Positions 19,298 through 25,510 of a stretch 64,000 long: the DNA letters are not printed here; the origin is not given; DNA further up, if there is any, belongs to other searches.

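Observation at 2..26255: A 26-kb island of surface proteins built from two recurring, always-paired uncharacterised modules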

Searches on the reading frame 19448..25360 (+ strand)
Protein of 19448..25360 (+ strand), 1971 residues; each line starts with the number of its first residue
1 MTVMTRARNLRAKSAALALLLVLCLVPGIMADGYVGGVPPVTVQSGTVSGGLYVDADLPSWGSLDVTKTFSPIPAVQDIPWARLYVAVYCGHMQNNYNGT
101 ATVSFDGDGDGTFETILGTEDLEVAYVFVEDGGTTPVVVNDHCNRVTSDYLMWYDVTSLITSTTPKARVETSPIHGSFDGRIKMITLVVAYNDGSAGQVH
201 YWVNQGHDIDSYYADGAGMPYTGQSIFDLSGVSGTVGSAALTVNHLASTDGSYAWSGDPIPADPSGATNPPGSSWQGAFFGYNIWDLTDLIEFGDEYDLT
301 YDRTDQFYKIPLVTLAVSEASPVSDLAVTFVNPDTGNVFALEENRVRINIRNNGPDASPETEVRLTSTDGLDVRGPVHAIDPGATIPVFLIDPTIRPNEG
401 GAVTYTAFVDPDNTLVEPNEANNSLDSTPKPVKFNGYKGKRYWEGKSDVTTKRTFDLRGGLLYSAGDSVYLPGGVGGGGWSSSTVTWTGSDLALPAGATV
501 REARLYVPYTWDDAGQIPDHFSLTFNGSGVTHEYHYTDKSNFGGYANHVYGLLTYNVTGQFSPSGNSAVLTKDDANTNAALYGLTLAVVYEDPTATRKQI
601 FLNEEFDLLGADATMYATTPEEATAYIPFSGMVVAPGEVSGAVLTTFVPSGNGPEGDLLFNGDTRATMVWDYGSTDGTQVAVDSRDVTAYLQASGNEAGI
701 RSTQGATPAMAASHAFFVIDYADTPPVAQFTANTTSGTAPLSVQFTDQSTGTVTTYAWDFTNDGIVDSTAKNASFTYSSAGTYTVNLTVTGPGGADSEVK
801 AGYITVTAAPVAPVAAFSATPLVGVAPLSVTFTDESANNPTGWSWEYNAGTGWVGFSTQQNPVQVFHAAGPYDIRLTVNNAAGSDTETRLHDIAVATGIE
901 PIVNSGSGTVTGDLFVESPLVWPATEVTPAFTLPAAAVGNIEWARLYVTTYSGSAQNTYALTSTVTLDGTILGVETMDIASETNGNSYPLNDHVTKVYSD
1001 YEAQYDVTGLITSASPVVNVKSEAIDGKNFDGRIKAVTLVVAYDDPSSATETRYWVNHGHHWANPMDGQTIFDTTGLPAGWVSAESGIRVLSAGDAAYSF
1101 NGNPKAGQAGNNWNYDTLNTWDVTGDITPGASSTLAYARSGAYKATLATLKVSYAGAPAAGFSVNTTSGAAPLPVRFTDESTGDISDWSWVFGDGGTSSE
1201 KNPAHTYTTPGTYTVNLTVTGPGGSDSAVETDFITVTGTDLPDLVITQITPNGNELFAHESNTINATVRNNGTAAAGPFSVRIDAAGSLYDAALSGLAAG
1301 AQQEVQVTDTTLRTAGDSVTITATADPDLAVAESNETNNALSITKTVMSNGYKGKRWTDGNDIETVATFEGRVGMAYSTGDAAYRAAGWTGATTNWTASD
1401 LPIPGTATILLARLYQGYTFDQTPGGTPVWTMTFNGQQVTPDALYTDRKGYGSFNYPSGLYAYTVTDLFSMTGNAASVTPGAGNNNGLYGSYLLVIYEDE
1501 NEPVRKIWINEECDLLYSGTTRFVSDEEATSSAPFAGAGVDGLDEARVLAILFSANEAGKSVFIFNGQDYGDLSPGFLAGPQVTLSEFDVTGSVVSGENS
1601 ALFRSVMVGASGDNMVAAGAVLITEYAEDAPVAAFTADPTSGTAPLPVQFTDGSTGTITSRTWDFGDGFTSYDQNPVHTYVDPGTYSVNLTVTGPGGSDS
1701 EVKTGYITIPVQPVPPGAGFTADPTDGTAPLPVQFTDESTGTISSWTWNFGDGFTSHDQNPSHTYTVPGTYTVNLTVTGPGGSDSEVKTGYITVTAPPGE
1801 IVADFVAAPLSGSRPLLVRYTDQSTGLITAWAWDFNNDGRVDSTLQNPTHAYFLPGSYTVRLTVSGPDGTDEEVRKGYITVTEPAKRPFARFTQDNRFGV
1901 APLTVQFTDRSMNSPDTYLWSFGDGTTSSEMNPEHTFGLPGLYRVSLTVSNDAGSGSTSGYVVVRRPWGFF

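Call 5: search_protein_families(library=pfam, proteins=[window:19448-25360:+], max_evalue=0.01)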
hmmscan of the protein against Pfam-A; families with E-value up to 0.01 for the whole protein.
window:19448-25360:+ (1971 aa): 8 families
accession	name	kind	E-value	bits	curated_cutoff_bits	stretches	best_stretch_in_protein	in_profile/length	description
PF11824.13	DUF3344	-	5.3e-230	761.4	27.2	4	441-719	6-274/275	Protein of unknown function (DUF3344)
PF18911.6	PKD_4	-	5.2e-103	337.7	27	7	1712-1794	3-85/85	PKD domain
PF00801.26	PKD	-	4.1e-74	245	23.5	7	1163-1228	3-74/80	PKD domain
PF07705.17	CARDB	-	6.1e-33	113.5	22.7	2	1242-1342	2-100/101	CARDB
PF01835.25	MG2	-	1.6e-06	28.8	32.8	0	738-794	33-87/96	MG2 domain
PF16820.11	PKD_3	-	0.0015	18.8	26.3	0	835-880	28-68/68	PKD-like domain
PF22352.2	K319L-like_PKD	-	0.0023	18.3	27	0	746-798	21-77/84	K319L-like, PKD domain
PF21814.2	DUF6883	-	0.0034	18.1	27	0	1212-1245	71-104/110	Domain of unknown function (DUF6883)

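Call 34: search_protein_families(library=ncbifam, proteins=[window:19448-25360:+], max_evalue=0.001)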
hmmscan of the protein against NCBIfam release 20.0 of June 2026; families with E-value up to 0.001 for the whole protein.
window:19448-25360:+ (1971 aa): 3 families
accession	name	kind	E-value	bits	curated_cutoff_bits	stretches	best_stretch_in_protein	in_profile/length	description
TIGR00864.1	PCC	subfamily_domain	2.6e-13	47.3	1861.4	2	1735-1965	1241-1475/2700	polycystin cation channel protein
NF058578.1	CPR_pilus_PamR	equivalog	7.6e-07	28.3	300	0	1199-1225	202-228/297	pilus system RbmA-like protein PamR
TIGR03769.1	P_ac_wall_RPT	domain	1e-06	29.2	30.9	0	1206-1227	8-30/41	TIGR03769 domain-containing protein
